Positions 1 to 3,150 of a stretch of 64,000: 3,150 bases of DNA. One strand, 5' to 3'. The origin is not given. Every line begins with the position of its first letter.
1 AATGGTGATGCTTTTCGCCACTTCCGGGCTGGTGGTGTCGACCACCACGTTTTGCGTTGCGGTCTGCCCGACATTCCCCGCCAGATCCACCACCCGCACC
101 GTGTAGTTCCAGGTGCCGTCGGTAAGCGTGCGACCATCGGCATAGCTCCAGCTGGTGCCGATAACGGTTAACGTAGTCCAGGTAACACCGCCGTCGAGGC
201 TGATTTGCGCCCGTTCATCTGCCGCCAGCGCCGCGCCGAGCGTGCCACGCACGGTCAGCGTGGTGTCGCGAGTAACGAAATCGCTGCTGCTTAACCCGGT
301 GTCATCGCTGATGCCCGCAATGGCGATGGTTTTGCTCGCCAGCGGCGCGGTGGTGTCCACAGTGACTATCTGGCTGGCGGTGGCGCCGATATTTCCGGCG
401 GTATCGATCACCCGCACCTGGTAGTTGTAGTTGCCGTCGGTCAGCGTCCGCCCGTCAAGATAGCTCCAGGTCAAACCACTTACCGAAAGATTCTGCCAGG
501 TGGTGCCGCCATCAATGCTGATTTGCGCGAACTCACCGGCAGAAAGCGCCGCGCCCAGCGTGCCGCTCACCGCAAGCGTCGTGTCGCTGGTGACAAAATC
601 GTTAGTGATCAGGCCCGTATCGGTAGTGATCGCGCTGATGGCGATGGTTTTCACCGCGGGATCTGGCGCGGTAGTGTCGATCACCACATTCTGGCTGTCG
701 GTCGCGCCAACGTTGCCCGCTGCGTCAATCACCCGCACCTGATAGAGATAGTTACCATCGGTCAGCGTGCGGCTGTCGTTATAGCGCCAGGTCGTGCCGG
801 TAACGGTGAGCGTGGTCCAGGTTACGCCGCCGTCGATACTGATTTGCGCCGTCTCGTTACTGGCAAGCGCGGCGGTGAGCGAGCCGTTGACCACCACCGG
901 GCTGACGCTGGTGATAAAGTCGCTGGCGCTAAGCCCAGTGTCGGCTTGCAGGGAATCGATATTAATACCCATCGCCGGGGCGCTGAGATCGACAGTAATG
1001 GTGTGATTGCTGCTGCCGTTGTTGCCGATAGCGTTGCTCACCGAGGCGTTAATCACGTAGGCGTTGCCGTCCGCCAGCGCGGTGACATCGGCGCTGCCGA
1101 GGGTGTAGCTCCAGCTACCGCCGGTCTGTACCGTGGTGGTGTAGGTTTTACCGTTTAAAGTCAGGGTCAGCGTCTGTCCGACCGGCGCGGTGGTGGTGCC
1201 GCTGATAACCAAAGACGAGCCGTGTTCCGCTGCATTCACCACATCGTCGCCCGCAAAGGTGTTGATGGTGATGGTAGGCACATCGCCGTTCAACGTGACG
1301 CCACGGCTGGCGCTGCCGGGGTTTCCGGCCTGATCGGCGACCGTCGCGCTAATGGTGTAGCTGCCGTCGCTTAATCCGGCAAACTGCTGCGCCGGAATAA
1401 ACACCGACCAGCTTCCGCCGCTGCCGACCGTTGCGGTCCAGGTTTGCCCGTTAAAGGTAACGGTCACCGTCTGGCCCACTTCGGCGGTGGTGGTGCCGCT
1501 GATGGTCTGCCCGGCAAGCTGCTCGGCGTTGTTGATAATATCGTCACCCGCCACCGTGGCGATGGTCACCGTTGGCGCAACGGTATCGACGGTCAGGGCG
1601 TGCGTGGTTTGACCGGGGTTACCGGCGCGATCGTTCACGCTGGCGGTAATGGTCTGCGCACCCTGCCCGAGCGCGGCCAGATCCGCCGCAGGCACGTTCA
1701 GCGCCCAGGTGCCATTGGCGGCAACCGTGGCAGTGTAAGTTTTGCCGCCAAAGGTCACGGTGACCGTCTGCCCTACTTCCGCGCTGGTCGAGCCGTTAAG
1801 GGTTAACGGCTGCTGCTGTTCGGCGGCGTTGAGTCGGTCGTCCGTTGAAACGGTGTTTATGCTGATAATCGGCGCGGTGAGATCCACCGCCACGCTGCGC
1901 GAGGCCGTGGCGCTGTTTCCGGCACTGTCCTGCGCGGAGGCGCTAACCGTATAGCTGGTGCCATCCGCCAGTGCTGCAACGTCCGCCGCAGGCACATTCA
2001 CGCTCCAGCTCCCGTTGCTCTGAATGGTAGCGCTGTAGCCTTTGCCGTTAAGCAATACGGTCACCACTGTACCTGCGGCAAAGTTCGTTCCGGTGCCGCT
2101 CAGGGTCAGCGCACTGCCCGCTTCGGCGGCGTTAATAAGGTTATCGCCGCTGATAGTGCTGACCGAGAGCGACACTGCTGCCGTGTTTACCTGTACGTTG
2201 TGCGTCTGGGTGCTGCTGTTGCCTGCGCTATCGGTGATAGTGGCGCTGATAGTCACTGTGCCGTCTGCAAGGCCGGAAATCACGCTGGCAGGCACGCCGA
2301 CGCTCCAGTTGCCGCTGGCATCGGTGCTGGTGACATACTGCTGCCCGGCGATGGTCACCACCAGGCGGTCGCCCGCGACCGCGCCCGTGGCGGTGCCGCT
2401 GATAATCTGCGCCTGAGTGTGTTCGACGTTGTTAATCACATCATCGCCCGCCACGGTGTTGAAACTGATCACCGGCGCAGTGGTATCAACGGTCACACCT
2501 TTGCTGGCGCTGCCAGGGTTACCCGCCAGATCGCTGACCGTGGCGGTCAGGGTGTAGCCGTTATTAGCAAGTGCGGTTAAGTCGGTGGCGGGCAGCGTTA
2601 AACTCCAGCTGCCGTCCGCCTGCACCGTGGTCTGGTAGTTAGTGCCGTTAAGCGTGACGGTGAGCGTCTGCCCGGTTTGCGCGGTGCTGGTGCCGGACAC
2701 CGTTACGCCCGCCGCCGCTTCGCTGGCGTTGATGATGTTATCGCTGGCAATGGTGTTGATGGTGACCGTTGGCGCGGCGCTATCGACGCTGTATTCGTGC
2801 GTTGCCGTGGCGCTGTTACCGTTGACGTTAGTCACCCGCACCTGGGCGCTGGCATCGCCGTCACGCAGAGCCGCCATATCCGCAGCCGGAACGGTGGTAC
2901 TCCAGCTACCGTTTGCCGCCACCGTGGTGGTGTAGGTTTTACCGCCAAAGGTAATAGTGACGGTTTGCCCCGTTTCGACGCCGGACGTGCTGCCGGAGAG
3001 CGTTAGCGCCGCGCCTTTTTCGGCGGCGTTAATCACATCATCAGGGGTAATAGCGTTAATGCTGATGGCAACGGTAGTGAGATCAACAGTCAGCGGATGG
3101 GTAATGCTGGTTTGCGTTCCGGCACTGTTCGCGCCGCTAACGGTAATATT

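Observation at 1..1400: Left-edge repeats form a separate subfamily from the central cassette array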

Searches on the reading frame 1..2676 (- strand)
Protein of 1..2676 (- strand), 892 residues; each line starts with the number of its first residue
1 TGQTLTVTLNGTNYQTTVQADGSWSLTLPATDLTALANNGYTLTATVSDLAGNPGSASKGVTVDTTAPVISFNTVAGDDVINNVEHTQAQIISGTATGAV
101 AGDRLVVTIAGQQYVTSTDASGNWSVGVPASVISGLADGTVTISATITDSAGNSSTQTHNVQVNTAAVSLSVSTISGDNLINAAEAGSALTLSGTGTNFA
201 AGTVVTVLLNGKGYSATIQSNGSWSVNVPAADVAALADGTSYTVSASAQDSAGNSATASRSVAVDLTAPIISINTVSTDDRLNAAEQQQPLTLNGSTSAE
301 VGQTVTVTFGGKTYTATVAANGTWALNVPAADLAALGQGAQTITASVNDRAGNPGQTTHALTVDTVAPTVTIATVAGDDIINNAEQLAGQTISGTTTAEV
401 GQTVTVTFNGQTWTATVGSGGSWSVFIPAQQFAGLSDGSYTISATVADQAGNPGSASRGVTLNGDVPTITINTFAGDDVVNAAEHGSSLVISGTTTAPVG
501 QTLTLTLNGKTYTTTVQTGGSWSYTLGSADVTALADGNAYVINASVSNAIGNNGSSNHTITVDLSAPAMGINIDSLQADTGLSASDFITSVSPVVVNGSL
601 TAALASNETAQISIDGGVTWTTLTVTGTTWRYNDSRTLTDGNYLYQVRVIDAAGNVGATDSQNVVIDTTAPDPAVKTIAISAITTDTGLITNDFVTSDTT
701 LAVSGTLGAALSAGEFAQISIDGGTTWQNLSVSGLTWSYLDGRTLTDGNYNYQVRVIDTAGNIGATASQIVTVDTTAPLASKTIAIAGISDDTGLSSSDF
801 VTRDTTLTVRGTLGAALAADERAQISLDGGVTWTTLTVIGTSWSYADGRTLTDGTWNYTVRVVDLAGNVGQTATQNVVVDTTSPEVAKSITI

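Call 7: search_protein_families(library=pfam, proteins=[window:1-2676:-], max_evalue=0.01)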
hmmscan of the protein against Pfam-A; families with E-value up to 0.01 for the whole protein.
window:1-2676:- (892 aa): 13 families
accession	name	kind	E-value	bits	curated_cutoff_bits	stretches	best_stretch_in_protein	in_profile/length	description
PF19077.6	Big_13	-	3.1e-78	259.2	27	9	789-881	11-102/102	Bacterial Ig-like domain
PF12245.14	Big_3_2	-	6.3e-19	68.8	23.3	0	399-458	60-116/122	Bacterial Ig-like domain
PF13750.12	Big_3_3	-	1.7e-10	41.2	27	0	332-399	8-80/157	Bacterial Ig-like domain (group 3)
PF22479.2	Pam3_gp18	-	1.4e-08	35.5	24.2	0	500-551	11-64/101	Cyanophage baseplate Pam3 plug gp18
PF17936.7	Big_6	-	3.2e-08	34.1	27.6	2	388-456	13-76/83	Bacterial Ig domain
PF15418.12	DUF4625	-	4.8e-06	27.3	27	0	745-770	103-128/131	Domain of unknown function (DUF4625)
PF16967.11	TcfC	-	8.3e-05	22.5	29.4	0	740-772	36-67/68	E-set like domain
PF23424.1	DUF7112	-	0.00023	22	27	0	273-325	12-64/140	Family of unknown function (DUF7112)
PF22433.2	MtxA_IG-like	-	0.00038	20.7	26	0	635-664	50-79/83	Magnetotaxis protein MtxA, Immunoglobulin-like domain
PF22352.2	K319L-like_PKD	-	0.00081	19.8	27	0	633-664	52-82/84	K319L-like, PKD domain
PF21471.3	Reelin_subrepeat-B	-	0.00094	19.4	27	0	682-747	27-80/127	Reelin subrepeat B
PF16403.11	Bact_surface_Ig-like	-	0.004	17.6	27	0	232-264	40-71/71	Bacterial surface protein, Ig-like domain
PF24421.1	Ig_J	-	0.0051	17.3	29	0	743-770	71-98/104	Tip attachment protein J, Ig-like domain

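Call 8: search_protein_families(library=ncbifam, proteins=[window:1-2676:-], max_evalue=0.01)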
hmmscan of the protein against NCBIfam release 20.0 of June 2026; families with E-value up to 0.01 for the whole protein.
window:1-2676:- (892 aa): 6 families
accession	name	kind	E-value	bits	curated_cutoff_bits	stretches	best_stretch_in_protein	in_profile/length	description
NF033510.3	Ca_tandemer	repeat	7.9e-177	574.3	50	9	260-354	2-95/96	Ca2+-stabilized repeat-containing adhesin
NF012196.1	Ig_like_ice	domain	4.5e-78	258.1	50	6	248-335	3-100/108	Ig-like domain-containing protein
NF047446.1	barrel_OmpL47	domain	5e-08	33.3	40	0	122-161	28-66/68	OmpL47-type beta-barrel domain-containing protein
NF047441.1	Lepto_OmpL47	equivalog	9.1e-05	22.2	250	0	852-886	111-145/336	multi-beta-barrel domain surface protein OmpL47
NF058597.1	CoaZ_rpt_PGGG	domain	0.00014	21.9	30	1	182-258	11-84/88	choice-of-anchor Z repeating domain-containing protein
NF045522.1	MXAN_2561_fam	equivalog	0.0021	17.6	150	1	195-263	189-255/304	MXAN_2561 family MXYO-CTERM-anchored protein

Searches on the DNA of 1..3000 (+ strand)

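Call 9: search_dna_similar(query=window:1-3000:+, collection=ecoli_genomes, mode=near, max_rows=15)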
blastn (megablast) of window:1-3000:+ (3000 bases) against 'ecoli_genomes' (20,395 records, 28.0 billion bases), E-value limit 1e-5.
Records with a match: 958; places in all: 1851; records where one place covers at least 80% of the query: 949.
Genomes with a match: 958 of 5426; with a place that covers at least 80% of the query: 949. Places per genome that has any: lowest 1, median 2, highest 4. On chromosomes: 1851 places; on plasmids: 0.
Best place of each record, by identity: 95-99% 456; 90-95% 496; 80-90% 6.
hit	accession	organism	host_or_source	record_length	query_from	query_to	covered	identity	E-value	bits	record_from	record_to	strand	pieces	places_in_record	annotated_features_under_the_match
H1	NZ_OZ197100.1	Escherichia coli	environment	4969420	1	3000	100%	96.1%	0e+0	4898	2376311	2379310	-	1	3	siiEA: BapA-related adhesin SiiEA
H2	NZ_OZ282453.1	Escherichia coli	restricted access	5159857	1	3000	100%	95.9%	0e+0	4859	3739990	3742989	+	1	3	siiEA: BapA-related adhesin SiiEA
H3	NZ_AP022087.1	Escherichia coli strain WP4-S18-ESBL-07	-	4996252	1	3000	100%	95.9%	0e+0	4854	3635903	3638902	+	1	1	siiEA: BapA-related adhesin SiiEA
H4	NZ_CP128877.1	Escherichia coli strain TUM14759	Homo sapiens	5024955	1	3000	100%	95.9%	0e+0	4854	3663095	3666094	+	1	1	siiEA: BapA-related adhesin SiiEA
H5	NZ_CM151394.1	Escherichia coli strain M114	Burramys parvus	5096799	1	3000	100%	95.9%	0e+0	4854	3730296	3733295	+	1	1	siiEA: BapA-related adhesin SiiEA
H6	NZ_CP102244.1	Escherichia coli O7:H15 strain ST70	Homo sapiens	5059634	1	3000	100%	95.8%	0e+0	4848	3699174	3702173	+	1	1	siiEA: BapA-related adhesin SiiEA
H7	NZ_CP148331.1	Escherichia coli strain Z1323HEC0462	Homo sapiens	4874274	1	3000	100%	95.8%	0e+0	4848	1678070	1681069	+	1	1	siiEA: BapA-related adhesin SiiEA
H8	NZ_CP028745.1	Escherichia coli strain A30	Papio cynocephalus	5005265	1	3000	100%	95.8%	0e+0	4843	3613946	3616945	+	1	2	Ig-like domain-containing protein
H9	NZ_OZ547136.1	Escherichia coli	Homo sapiens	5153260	1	3000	100%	95.7%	0e+0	4826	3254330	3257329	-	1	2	siiEA: BapA-related adhesin SiiEA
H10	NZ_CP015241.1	Escherichia coli strain 2013C-4465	Homo sapiens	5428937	1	3000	100%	95.7%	0e+0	4820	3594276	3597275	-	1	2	siiEA: BapA-related adhesin SiiEA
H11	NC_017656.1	Escherichia coli O55:H7 str. RM12579 strain RM12579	Homo sapiens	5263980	1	3000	100%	95.7%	0e+0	4820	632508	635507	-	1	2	siiEA: BapA-related adhesin SiiEA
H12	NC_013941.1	Escherichia coli O55:H7 str. CB9615 strain CB9615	Homo sapiens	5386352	1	3000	100%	95.7%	0e+0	4820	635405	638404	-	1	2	siiEA: BapA-related adhesin SiiEA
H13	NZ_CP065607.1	Escherichia coli strain FDAARGOS_946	missing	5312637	1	3000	100%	95.7%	0e+0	4820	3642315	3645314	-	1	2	siiEA: BapA-related adhesin SiiEA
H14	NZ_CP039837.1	Escherichia coli O55:H7 strain USDA5905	Food (meat)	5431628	1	3000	100%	95.7%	0e+0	4820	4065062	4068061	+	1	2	siiEA: BapA-related adhesin SiiEA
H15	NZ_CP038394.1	Escherichia coli O55:H7 strain DEC5A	Homo sapiens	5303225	1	3000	100%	95.7%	0e+0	4820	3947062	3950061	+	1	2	siiEA: BapA-related adhesin SiiEA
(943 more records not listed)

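Call 11: get_annotated_region(hit=H11, flank=20000)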
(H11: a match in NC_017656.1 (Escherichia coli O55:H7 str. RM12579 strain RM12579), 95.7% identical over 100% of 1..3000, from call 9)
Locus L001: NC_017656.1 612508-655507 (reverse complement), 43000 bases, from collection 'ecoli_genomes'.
description: Escherichia coli O55:H7 str. RM12579, complete sequence
organism: Escherichia coli O55:H7 str. RM12579 strain RM12579 (NCBI taxid 1048689)
replicon: chromosome; assembly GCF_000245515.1
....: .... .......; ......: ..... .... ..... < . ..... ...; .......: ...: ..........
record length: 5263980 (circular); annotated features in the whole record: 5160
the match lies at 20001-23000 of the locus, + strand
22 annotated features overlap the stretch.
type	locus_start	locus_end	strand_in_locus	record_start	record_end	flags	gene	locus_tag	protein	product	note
CDS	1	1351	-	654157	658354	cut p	-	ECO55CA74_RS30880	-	RHS element core protein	frameshifted; internal stop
CDS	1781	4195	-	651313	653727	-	ybbP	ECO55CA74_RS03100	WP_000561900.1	putative ABC transporter permease subunit YbbP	-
CDS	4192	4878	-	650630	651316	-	ybbA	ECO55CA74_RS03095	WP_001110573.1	putative ABC transporter ATP-binding protein YbbA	-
CDS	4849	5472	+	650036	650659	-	tesA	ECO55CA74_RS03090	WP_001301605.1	multifunctional acyl-CoA thioesterase I/protease I/lysophospholipase L1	-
CDS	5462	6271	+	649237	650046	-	ybbO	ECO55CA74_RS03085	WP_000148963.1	NADP(+)-dependent aldehyde reductase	-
CDS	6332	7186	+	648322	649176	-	cnoX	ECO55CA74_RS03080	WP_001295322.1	chaperedoxin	-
CDS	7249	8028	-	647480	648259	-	fetB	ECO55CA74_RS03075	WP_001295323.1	iron efflux ABC transporter permease subunit FetB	-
CDS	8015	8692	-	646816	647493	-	fetA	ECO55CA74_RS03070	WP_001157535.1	iron efflux ABC transporter ATP-binding subunit FetA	-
CDS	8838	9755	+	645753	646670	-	qmcA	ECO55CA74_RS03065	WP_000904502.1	SPFH domain-containing protein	-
CDS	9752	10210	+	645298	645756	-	ybbJ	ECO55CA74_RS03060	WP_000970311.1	NfeD family protein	-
CDS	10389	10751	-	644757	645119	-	-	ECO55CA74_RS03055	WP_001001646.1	hypothetical protein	-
CDS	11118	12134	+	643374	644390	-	-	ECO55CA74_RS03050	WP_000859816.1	YadA family autotransporter adhesin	-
CDS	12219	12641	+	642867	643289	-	-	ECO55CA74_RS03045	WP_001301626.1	lipoprotein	-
CDS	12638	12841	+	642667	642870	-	-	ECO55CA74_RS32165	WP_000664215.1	hypothetical protein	-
CDS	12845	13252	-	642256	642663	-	cueR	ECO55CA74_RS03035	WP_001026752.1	Cu(I)-responsive transcriptional regulator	-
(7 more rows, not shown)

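Call 12: get_annotated_region(hit=H1, flank=20000)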
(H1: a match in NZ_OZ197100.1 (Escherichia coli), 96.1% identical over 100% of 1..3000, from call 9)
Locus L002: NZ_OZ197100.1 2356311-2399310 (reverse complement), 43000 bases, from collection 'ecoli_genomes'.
description: Escherichia coli isolate 23S01245-7 chromosome 1, complete sequence
organism: Escherichia coli (NCBI taxid 562)
replicon: chromosome; assembly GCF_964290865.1
host: -; source: environment; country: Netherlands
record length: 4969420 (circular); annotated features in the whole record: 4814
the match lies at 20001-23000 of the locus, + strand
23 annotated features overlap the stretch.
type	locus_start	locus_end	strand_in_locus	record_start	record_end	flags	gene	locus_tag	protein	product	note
CDS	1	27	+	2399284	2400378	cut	mnmH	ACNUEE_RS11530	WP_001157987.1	tRNA 2-selenouridine(34) synthase MnmH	-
CDS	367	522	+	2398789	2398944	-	dinQ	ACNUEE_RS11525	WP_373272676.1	damage-inducible type I toxin DinQ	-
CDS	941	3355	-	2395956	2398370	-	ybbP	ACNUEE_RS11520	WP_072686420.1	putative ABC transporter permease subunit YbbP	-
CDS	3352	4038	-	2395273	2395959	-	ybbA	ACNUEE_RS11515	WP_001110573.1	putative ABC transporter ATP-binding protein YbbA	-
CDS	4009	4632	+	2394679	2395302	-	tesA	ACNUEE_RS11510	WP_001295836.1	multifunctional acyl-CoA thioesterase I/protease I/lysophospholipase L1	-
CDS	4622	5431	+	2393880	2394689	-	ybbO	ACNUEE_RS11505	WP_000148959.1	NADP(+)-dependent aldehyde reductase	-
CDS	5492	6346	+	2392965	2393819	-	cnoX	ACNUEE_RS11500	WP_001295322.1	chaperedoxin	-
CDS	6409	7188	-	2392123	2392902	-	fetB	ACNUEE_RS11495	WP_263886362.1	iron efflux ABC transporter permease subunit FetB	-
CDS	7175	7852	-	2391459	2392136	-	fetA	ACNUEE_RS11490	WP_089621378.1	iron efflux ABC transporter ATP-binding subunit FetA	-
CDS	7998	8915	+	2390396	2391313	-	qmcA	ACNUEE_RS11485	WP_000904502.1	SPFH domain-containing protein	-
CDS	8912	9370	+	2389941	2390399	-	ybbJ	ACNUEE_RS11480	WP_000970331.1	NfeD family protein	-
CDS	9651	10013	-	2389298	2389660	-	-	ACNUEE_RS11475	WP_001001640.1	hypothetical protein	-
CDS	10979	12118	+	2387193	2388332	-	-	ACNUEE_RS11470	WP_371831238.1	YadA C-terminal domain-containing protein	-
CDS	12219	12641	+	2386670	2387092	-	-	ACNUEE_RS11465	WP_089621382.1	hypothetical protein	-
CDS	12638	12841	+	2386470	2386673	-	-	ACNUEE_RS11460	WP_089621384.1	hypothetical protein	-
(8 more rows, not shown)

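Call 47: search_dna_similar(query=window:1-978:+, collection=ecoli_genomes, mode=near, rows=spread, max_rows=24)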
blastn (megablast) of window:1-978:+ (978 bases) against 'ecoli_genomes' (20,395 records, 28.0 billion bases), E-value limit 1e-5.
Records with a match: 958; places in all: 1255; records where one place covers at least 80% of the query: 950.
Genomes with a match: 958 of 5426; with a place that covers at least 80% of the query: 950. Places per genome that has any: lowest 1, median 1, highest 2. On chromosomes: 1255 places; on plasmids: 0.
Best place of each record, by identity: 95-99% 469; 90-95% 190; 80-90% 299.
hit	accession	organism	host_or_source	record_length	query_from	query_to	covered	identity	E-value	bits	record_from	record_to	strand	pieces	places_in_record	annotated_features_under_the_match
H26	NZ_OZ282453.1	Escherichia coli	restricted access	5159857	1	978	100%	97.0%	0e+0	1646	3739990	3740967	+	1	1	siiEA: BapA-related adhesin SiiEA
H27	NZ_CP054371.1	Escherichia coli strain SCU-316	Homo sapiens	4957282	1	978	100%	96.3%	0e+0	1607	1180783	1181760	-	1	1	siiEA: BapA-related adhesin SiiEA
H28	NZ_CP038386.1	Escherichia coli O55:H7 strain DEC5D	Homo sapiens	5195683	1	978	100%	96.2%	0e+0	1602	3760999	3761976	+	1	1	siiEA: BapA-related adhesin SiiEA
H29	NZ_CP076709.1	Escherichia coli O158:H23 strain CFIAFB20140388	missing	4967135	1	978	100%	95.7%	0e+0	1574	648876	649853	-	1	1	siiEA: BapA-related adhesin SiiEA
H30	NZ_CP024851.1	Escherichia coli strain AR_0006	missing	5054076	1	978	100%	95.3%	0e+0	1552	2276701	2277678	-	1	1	siiEA: BapA-related adhesin SiiEA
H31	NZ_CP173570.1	Escherichia coli strain 98198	Homo sapiens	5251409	1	978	100%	95.3%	0e+0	1552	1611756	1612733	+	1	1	BapA-related adhesin SiiEA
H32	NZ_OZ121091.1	Escherichia coli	Homo sapiens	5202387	1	978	100%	95.3%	0e+0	1552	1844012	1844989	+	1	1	BapA-related adhesin SiiEA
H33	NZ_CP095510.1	Escherichia coli strain GN02270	Homo sapiens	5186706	1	978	100%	95.2%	0e+0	1546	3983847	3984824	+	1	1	siiEA: BapA-related adhesin SiiEA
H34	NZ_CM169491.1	Escherichia coli strain EC10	Homo sapiens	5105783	1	978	100%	95.2%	0e+0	1546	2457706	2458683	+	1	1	siiEA: BapA-related adhesin SiiEA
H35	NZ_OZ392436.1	Escherichia coli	Gallus gallus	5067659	1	978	100%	95.2%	0e+0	1546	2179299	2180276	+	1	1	siiEA: BapA-related adhesin SiiEA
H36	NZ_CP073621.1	Escherichia coli strain CE2050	Chroicocephalus novaehollandiae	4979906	1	978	100%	95.1%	0e+0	1541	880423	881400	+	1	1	siiEA: BapA-related adhesin SiiEA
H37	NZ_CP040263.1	Escherichia coli strain 631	Bivalve mollusk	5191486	1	978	100%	95.0%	0e+0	1535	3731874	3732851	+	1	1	siiEA: BapA-related adhesin SiiEA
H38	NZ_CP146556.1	Escherichia coli strain B1.H1.39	Hospital Wastewater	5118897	1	978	100%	95.0%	0e+0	1535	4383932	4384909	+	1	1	siiEA: BapA-related adhesin SiiEA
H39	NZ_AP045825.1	Escherichia coli strain 23CRST050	Homo sapiens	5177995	1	978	100%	95.0%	0e+0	1535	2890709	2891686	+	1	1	siiEA: BapA-related adhesin SiiEA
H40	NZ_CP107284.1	Escherichia coli strain SW4848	Water from a lake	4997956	1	978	100%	94.7%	0e+0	1519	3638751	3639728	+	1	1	siiEA: BapA-related adhesin SiiEA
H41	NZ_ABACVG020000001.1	Escherichia coli strain 2020CK-00188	Homo sapiens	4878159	1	978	100%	93.3%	0e+0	1441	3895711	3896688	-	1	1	siiEA: BapA-related adhesin SiiEA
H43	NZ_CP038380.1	Escherichia coli O157:H7 strain E32511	Homo sapiens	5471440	65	978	93%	83.4%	0e+0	835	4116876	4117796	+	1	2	siiEA: BapA-related adhesin SiiEA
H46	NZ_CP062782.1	Escherichia coli O157:H7 strain Z869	Bovine Faeces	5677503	65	978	93%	83.4%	0e+0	835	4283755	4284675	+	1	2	Ig-like domain-containing protein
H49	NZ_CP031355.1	Escherichia coli O145 strain RM8995-C1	missing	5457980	1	186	19%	96.8%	5e-81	311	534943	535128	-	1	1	siiEA: BapA-related adhesin SiiEA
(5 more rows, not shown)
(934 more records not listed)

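Call 48: get_annotated_region(hit=H43, flank=0)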
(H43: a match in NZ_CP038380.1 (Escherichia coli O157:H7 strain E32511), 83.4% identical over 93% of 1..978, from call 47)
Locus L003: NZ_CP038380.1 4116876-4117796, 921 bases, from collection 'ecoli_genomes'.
description: Escherichia coli O157:H7 strain E32511 chromosome, complete genome
organism: Escherichia coli O157:H7 strain E32511 (NCBI taxid 83334)
replicon: chromosome; assembly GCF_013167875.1
host: Homo sapiens; source: missing; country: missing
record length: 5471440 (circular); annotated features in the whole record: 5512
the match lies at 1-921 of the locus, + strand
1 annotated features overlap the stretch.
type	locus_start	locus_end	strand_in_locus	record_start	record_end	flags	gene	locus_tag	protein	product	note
CDS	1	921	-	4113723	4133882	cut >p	siiEA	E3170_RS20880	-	BapA-related adhesin SiiEA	internal stop; incomplete; partial in the middle of a contig; missing N-terminus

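Call 49: get_annotated_region(hit=H41, flank=0)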
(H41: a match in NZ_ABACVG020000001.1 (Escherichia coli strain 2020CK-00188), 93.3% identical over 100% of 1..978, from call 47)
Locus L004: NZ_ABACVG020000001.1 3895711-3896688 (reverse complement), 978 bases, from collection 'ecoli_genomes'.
description: Escherichia coli strain 2020CK-00188 chromosome, whole genome shotgun sequence
organism: Escherichia coli strain 2020CK-00188 (NCBI taxid 562)
replicon: chromosome; assembly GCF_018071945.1
host: Homo sapiens; source: Rectal Swab; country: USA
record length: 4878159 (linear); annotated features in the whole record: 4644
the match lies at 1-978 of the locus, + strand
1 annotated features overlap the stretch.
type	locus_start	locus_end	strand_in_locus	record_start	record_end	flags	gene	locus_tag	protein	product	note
CDS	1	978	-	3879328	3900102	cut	siiEA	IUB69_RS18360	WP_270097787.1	BapA-related adhesin SiiEA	-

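Call 50: get_annotated_region(hit=H30, flank=0)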
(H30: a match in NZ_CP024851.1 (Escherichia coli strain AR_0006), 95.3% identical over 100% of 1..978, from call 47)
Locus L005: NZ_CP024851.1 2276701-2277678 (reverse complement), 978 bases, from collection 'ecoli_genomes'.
description: Escherichia coli strain AR_0006 chromosome, complete genome
organism: Escherichia coli strain AR_0006 (NCBI taxid 562)
replicon: chromosome; assembly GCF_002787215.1
host: missing; source: missing; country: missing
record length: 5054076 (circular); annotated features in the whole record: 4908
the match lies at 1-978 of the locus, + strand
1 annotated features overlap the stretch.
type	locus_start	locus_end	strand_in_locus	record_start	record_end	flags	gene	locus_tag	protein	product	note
CDS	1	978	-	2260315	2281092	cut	siiEA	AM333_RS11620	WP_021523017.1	BapA-related adhesin SiiEA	-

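Call 51: get_annotated_region(hit=H49, flank=0)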
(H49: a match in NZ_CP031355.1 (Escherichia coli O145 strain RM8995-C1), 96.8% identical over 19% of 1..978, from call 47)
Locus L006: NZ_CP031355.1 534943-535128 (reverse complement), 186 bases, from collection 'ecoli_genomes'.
description: Escherichia coli O145 strain RM8995-C1 chromosome, complete genome
organism: Escherichia coli O145 strain RM8995-C1 (NCBI taxid 1055538)
replicon: chromosome; assembly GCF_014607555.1
host: -; source: missing; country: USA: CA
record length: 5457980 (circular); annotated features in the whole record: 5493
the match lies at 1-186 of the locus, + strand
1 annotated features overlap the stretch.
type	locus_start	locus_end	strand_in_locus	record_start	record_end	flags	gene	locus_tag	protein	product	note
CDS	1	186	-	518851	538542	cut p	siiEA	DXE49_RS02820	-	BapA-related adhesin SiiEA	internal stop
